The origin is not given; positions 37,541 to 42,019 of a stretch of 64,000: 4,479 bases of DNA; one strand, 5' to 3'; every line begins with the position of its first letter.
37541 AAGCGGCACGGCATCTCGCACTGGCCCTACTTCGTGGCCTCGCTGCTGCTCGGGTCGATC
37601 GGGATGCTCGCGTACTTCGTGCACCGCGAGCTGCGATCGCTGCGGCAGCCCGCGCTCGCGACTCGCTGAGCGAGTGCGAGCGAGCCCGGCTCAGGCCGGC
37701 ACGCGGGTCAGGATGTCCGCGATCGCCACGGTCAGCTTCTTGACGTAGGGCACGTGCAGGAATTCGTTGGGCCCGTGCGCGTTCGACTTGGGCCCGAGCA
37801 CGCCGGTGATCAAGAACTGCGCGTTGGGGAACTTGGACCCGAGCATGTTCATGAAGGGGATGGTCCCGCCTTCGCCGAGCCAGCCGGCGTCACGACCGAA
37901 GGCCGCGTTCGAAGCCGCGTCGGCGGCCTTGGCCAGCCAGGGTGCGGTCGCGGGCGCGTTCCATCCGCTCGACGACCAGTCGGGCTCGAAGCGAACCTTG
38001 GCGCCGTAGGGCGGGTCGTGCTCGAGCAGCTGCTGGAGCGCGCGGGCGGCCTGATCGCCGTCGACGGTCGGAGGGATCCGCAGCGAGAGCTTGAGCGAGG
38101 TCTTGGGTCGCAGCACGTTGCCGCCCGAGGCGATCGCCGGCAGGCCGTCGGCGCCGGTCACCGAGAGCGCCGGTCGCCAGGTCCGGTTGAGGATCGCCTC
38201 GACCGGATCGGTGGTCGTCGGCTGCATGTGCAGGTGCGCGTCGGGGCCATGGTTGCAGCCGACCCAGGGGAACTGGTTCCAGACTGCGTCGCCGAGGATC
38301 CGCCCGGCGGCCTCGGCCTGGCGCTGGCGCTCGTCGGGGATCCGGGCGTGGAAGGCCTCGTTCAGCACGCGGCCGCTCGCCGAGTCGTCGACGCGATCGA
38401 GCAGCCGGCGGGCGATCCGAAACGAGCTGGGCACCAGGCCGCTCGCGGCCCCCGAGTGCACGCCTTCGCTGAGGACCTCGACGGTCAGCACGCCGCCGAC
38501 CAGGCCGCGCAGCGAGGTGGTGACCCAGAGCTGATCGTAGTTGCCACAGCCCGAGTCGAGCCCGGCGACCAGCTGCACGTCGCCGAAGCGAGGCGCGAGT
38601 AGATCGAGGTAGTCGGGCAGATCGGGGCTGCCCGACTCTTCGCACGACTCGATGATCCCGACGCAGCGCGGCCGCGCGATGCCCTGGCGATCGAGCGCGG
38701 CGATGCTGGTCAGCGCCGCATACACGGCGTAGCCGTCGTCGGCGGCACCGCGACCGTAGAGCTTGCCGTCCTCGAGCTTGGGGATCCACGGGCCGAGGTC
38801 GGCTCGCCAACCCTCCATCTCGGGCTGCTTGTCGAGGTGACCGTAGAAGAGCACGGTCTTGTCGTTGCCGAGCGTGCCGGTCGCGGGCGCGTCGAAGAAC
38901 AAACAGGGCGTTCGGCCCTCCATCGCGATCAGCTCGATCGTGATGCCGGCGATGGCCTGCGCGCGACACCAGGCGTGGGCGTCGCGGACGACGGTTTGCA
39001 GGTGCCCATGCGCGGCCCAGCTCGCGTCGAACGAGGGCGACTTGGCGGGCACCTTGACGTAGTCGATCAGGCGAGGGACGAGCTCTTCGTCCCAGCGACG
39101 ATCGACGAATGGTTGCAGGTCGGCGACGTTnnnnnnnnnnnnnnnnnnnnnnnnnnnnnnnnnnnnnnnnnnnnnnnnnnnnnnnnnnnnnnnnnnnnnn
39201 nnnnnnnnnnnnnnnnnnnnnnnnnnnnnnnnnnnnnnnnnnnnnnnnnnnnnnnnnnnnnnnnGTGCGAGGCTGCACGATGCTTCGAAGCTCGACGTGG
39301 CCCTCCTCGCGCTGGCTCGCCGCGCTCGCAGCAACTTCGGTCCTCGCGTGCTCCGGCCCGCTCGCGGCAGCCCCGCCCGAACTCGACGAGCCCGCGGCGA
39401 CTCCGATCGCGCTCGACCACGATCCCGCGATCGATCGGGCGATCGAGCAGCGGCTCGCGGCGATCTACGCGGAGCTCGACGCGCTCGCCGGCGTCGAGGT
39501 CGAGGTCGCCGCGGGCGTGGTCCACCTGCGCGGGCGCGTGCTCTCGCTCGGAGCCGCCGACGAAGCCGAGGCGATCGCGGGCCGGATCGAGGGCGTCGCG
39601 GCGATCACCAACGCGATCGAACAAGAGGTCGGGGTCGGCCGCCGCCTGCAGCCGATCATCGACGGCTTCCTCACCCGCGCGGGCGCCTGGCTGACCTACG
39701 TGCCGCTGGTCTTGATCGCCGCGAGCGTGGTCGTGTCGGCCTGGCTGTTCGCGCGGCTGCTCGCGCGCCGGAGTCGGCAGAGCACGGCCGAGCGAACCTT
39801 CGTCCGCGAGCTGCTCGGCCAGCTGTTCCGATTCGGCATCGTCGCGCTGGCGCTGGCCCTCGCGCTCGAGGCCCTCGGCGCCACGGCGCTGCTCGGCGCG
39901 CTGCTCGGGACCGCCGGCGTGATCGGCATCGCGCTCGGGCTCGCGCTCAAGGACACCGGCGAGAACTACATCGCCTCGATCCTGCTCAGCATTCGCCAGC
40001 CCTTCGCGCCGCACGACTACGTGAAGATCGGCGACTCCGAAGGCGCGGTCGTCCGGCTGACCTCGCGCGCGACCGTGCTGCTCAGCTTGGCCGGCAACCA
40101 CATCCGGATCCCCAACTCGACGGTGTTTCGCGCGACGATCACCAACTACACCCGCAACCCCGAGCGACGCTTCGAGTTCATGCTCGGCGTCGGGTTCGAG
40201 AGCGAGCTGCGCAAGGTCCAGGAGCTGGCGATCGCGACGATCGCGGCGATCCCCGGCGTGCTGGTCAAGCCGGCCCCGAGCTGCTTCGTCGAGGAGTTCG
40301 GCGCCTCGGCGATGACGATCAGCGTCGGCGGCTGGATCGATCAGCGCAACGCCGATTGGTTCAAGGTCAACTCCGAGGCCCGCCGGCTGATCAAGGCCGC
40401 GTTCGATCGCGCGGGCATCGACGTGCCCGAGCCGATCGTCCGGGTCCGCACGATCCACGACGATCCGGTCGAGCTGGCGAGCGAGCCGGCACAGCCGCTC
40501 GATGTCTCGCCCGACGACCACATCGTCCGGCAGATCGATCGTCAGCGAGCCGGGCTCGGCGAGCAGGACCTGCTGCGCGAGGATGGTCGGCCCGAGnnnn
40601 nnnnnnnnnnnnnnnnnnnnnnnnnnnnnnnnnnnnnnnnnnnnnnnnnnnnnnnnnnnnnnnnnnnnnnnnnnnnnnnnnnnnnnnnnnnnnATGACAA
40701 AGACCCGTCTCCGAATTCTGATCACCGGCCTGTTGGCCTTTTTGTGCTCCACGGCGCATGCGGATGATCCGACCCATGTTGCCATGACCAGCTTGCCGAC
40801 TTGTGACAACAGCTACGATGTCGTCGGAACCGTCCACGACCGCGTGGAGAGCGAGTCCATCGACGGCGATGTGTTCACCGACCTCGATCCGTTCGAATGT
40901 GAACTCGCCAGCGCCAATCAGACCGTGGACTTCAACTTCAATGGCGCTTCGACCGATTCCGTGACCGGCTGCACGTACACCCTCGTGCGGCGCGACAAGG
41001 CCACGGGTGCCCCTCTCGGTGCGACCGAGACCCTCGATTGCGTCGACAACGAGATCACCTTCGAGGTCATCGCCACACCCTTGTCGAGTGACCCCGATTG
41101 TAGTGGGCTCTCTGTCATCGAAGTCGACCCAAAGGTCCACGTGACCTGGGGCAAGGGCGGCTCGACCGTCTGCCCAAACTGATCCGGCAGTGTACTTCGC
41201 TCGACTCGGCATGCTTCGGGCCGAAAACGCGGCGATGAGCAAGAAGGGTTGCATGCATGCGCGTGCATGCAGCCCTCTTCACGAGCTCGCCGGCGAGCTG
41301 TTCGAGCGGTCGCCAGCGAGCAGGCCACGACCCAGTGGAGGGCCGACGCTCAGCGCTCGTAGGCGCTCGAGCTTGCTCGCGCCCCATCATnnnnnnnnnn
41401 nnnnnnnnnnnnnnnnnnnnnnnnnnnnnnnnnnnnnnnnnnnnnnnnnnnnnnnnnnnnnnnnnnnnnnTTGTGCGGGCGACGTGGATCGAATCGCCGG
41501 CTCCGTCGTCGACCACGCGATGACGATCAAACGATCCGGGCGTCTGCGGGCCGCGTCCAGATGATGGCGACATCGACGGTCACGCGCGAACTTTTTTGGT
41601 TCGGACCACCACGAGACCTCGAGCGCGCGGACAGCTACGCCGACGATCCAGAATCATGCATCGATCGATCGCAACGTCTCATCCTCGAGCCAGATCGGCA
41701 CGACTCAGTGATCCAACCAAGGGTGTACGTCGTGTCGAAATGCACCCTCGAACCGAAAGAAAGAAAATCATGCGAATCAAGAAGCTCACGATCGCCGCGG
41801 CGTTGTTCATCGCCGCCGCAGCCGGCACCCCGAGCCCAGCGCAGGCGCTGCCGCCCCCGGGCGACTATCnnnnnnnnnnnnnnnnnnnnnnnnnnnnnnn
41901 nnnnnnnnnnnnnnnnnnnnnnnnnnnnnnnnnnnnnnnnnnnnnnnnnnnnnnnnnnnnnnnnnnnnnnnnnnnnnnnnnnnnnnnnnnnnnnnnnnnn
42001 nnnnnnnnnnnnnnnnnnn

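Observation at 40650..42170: Lower-GC 1.5 kb segment with two small secreted Cys proteins, each followed by a copy of the same palindromic terminator-like element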

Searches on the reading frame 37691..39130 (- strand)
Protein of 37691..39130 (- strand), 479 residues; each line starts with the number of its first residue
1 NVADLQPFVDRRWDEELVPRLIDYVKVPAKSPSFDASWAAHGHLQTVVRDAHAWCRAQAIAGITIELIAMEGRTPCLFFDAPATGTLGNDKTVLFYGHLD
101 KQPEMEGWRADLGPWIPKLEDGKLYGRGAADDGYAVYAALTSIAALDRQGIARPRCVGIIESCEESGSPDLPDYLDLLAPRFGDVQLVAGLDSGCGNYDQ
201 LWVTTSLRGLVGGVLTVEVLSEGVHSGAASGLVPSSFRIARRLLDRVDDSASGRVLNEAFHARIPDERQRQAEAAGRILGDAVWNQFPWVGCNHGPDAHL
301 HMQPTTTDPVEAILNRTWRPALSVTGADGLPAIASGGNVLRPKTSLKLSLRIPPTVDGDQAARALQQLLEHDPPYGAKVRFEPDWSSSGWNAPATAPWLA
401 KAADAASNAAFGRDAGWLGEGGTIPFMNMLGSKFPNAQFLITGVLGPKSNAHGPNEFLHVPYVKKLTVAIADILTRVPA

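Call 54: search_protein_families(library=pfam, proteins=[window:37691-39130:-], max_evalue=0.001)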
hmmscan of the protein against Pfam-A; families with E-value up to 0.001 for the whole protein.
window:37691-39130:- (479 aa): 2 families
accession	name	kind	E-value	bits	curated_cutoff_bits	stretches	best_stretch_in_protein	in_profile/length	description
PF01546.33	Peptidase_M20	-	1.8e-21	77.5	24.6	1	94-474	1-204/206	Peptidase family M20/M25/M40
PF07687.19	M20_dimer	-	3.2e-07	30.7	21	1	206-373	2-103/107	Peptidase dimerisation domain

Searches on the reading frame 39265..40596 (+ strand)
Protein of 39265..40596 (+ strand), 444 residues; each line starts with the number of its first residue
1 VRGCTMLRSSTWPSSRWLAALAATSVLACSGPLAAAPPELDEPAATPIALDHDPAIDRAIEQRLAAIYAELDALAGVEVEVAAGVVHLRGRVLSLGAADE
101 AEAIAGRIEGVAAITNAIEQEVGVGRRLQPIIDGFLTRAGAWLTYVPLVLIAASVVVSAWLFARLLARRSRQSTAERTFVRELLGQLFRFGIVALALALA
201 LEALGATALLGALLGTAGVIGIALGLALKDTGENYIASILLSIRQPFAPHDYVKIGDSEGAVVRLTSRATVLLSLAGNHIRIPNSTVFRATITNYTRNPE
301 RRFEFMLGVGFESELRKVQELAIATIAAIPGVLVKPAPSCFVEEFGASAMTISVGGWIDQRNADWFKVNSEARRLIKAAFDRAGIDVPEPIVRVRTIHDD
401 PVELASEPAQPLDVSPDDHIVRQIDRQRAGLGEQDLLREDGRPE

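Call 11: search_protein_families(library=pfam, proteins=[window:39265-40596:+], max_evalue=1)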
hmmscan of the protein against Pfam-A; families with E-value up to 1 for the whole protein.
window:39265-40596:+ (444 aa): 7 families
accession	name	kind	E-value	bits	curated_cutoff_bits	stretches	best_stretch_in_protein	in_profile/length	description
PF00924.24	MS_channel_2nd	-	4.9e-13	49.4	20.2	1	233-297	4-68/68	Mechanosensitive ion channel, beta-domain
PF04972.22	BON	-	5e-10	40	27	1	57-119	2-66/69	BON domain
PF21082.3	MS_channel_3rd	-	1.1e-09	39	21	1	305-386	3-87/88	Mechanosensitive ion channel MscS, C-terminal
PF03899.21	ATP-synt_I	-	0.0011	19.9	25.1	1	153-215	34-97/99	ATP synthase I chain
PF21088.3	MS_channel_1st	-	0.0058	17.1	23.1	1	187-229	2-42/42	Mechanosensitive ion channel, transmembrane helices 2/3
PF07331.16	TctB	-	0.041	14.5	29.1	1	140-230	30-105/137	Tripartite tricarboxylate transporter TctB family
PF12263.13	DUF3611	-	0.055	13.8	27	1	137-217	48-126/175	Protein of unknown function (DUF3611)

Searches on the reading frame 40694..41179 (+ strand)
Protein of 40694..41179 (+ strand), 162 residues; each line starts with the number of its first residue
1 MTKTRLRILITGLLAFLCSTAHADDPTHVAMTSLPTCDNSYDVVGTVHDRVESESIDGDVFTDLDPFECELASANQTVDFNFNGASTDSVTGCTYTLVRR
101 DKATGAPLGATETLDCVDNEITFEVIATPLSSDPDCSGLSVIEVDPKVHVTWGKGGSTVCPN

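Call 11: search_protein_families(library=pfam, proteins=[window:40694-41179:+], max_evalue=1)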
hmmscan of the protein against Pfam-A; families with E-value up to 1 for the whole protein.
window:40694-41179:+ (162 aa): 0 families
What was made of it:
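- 40694..41182 (+): p162: an exported 162-aa protein with six conserved Cys in the mature part. It belongs to a small unnamed family from Nannocystaceae-like metagenome contigs. No Pfam hit (call 11).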

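Call 12: search_protein_families(library=ncbifam, proteins=[window:40694-41179:+], max_evalue=1)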
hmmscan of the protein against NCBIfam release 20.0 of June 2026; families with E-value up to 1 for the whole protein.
window:40694-41179:+ (162 aa): 1 family
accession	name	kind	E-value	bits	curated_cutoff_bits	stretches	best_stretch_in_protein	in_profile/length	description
NF041937.1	MXAN_6627.5_fam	equivalog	0.038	14.2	105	1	7-116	5-102/114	MXAN_6627.5 family MYXO-CTERM protein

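Call 16: find_encoding_contigs(protein=window:40694-41179:+, flank=10000, max_places=10)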
Protein window:40694-41179:+ (162 aa): no gene with exactly this product is on record in the collection.

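Call 28: find_homologous_proteins(query=window:40694-41179:+, max_evalue=0.01)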
Query window:40694-41179:+ (162 aa): 4 proteins with E <= 0.01 among 32 candidates.
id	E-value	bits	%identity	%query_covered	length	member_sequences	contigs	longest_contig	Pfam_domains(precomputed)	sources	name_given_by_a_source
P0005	3.6e-103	360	100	100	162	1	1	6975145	-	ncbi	ncbi:hypothetical protein ACNOYE_05595 [Nannocystaceae bacterium ST9]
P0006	3.2e-63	230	82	79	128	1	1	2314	-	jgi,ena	-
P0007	2.4e-41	159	60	77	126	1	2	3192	-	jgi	jgi:hypothetical protein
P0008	9.2e-37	144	59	72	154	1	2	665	-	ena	-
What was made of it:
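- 40694..41182 (+): NCBI hypothetical protein ACNOYE_05595 of Nannocystaceae bacterium ST9 plus three homologue clusters (call 28).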

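Call 29: find_encoding_contigs(protein=P0006, flank=10000)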
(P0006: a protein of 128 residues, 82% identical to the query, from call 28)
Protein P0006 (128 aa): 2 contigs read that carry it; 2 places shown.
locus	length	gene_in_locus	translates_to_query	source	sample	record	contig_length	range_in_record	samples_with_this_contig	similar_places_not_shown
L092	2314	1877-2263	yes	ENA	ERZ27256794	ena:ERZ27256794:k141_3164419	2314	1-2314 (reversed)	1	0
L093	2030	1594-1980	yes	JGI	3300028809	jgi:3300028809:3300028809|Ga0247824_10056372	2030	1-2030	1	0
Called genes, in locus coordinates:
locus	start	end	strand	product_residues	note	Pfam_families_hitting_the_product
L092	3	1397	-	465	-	?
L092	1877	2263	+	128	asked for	-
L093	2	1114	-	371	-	?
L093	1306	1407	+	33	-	-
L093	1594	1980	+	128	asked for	-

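Call 30: find_encoding_contigs(protein=P0007, flank=10000)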
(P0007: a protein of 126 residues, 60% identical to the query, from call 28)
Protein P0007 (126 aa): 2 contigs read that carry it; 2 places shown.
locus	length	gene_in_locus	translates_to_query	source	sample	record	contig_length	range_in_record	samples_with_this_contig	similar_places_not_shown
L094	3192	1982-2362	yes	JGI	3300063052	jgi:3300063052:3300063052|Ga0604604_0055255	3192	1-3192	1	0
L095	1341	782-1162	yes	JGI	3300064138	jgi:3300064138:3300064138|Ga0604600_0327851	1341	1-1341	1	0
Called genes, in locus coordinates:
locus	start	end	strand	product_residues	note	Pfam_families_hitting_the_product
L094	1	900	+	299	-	?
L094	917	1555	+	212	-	-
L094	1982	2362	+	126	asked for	-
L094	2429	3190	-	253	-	PF00188:CAP (weak)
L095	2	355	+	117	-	?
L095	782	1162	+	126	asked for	-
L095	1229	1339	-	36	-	?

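Call 31: find_encoding_contigs(protein=P0008, flank=10000)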
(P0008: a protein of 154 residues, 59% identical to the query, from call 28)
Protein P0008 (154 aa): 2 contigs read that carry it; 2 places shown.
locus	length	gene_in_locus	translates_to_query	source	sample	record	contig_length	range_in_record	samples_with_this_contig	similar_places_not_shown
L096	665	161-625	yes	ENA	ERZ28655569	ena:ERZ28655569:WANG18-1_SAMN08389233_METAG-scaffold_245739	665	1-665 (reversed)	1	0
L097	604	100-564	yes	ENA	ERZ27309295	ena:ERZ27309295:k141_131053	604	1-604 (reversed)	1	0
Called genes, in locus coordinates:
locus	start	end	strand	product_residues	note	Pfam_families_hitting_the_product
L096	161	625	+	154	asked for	-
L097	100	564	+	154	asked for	-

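Call 62: predict_structure(alignment_id=A3)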
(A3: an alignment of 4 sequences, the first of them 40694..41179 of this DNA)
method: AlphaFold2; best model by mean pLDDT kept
length: 162 residues; sequences in the alignment: 4
mean_pLDDT: 46.5   pTM: 0.40
mean pLDDT of the five models: 46.5, 46.1, 44.6, 43.9, 30.1
residues with pLDDT >= 90: 0; 70-90: 1; 50-70: 61; < 50: 100
segments of 3 or more residues with pLDDT < 50: 1-9, 11-76, 117-120, 140-147, 151-162
pLDDT, mean of each block of 10 residues (from residue 1): 42 37 28 38 32 30 39 49 60 66 63 52 60 58 48 41 39
secondary structure, 60 per line:
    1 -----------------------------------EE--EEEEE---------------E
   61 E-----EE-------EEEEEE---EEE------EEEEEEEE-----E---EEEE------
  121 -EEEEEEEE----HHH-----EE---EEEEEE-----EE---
elements in order: E40-44 E76-81 E85-87 E94-101 E111-114 E122-129 E147-152
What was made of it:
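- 40694..41182 (+): The AF2 model has low confidence, pLDDT 46 (call 62).
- Tried and rejected: The AF2 model of p162 is too poor to use (call 62).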

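Call 76: search_solved_structures(query=A3, max_evalue=10)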
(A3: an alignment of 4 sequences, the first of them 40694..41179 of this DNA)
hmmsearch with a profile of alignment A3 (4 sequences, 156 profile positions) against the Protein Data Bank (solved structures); distinct sequences matched with E-value up to 10: 8.
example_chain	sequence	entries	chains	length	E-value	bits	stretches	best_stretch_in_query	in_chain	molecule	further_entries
4of6_A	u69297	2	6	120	0.028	17.3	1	32-70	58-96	Protein SYG-1, isoform b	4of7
4of0_A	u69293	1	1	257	0.073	16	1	32-71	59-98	Protein SYG-1, isoform b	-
4ofy_A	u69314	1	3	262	0.076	15.9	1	32-71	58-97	Protein SYG-1, isoform b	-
4of3_A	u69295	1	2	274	0.08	15.8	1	32-71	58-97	Protein SYG-1, isoform b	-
6jnf_A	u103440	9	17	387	0.18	14.7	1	11-80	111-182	Mitochondrial import receptor subunit TOM40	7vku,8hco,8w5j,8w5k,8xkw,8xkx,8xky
6ucu_A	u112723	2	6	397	0.19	14.6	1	11-80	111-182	Mitochondrial import receptor subunit TOM40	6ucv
7e4i_D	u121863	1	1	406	0.2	14.6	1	11-80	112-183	Mitochondrial import receptor subunit TOM40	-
7e4h_D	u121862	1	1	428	0.22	14.4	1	11-80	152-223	Mitochondrial import receptor subunit TOM40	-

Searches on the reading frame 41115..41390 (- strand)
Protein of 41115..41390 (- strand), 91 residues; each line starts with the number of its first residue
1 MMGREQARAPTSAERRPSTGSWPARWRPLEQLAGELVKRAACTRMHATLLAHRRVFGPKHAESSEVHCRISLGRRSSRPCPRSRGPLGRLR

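Call 67: search_protein_families(library=pfam, proteins=[window:41115-41390:-], max_evalue=1)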
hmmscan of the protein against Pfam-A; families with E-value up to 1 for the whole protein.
window:41115-41390:- (91 aa): 1 family
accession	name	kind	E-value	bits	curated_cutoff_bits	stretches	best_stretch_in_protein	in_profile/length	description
PF18150.6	DUF5600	-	0.19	12.9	26.6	1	35-58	9-32/107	Domain of unknown function (DUF5600)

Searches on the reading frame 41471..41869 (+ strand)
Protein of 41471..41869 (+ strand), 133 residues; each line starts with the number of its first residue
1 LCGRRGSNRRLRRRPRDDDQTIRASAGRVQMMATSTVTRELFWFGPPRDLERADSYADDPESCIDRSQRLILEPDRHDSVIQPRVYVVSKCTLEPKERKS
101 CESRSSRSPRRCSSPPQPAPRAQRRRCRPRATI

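Call 67: search_protein_families(library=pfam, proteins=[window:41471-41869:+], max_evalue=1)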
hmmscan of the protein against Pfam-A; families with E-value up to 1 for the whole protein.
window:41471-41869:+ (133 aa): 0 families
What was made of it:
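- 41309..41769 (.): Featureless 461-bp spacer, the upstream region of the DUF6289 gene. It presumably holds that gene's promoter. No Pfam hit for its ORFs (call 67).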
